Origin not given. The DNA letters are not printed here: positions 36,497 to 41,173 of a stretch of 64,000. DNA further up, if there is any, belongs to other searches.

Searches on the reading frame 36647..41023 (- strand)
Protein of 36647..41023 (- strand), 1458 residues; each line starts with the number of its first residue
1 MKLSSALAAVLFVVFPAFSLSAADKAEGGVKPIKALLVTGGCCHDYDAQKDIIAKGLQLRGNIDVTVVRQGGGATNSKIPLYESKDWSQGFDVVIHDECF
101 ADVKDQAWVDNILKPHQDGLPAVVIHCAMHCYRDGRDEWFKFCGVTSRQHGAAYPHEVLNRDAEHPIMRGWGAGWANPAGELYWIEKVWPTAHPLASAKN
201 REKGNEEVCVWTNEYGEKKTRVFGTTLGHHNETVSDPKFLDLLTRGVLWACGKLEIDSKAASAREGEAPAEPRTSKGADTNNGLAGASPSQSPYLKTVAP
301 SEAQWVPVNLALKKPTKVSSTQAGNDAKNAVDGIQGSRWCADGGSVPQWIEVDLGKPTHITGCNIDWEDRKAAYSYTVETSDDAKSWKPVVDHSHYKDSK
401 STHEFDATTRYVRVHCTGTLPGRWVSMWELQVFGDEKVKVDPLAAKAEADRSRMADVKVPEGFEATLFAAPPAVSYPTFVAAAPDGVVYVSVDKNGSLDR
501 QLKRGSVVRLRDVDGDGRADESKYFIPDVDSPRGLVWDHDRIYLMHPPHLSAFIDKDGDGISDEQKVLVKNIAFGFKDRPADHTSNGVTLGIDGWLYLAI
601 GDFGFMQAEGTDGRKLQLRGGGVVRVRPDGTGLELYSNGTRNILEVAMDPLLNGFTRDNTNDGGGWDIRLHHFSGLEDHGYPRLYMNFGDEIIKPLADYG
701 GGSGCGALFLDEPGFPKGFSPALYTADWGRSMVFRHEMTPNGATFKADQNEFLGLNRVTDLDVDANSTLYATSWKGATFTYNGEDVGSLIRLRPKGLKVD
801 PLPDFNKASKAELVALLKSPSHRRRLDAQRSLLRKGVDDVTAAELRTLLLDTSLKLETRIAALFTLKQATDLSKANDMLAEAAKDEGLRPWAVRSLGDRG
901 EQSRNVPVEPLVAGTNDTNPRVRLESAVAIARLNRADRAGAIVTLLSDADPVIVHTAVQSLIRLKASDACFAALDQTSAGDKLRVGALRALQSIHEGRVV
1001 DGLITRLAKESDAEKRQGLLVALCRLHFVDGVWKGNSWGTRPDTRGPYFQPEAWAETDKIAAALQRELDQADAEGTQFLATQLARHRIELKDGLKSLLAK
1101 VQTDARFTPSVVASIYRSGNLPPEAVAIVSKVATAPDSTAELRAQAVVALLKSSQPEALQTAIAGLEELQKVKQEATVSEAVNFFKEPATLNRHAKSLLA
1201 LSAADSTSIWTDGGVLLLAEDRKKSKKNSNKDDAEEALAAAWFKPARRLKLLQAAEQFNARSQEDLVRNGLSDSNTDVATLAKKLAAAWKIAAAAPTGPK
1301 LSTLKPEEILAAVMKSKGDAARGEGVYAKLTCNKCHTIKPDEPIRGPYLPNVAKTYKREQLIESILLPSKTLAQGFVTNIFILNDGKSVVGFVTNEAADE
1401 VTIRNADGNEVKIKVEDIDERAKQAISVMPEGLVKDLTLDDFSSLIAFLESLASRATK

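Call 5: search_protein_families(library=pfam, proteins=[window:36647-41023:-], max_evalue=0.01)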
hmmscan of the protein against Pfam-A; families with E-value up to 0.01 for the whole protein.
window:36647-41023:- (1458 aa): 6 families
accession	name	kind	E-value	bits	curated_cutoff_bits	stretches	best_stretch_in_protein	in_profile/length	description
PF23500.1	DUF7133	-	4.9e-32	112.1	27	1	454-752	6-321/385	Domain of unknown function (DUF7133)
PF00754.31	F5_F8_type_C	-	1e-22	81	28.2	1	317-430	3-127/127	F5/8 type C domain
PF22633.2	F5_F8_type_C_2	-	1.7e-20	73.9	27.8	1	329-414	1-91/91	NedA-like, galactose-binding domain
PF06283.17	ThuA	-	1.7e-19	71.3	33.4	1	89-250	49-209/209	Trehalose utilisation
PF13646.12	HEAT_2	-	6.9e-07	29.9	27.7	1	908-970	1-64/88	HEAT repeats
PF02985.28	HEAT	-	0.0053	17.3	23.5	0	910-933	4-27/31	HEAT repeat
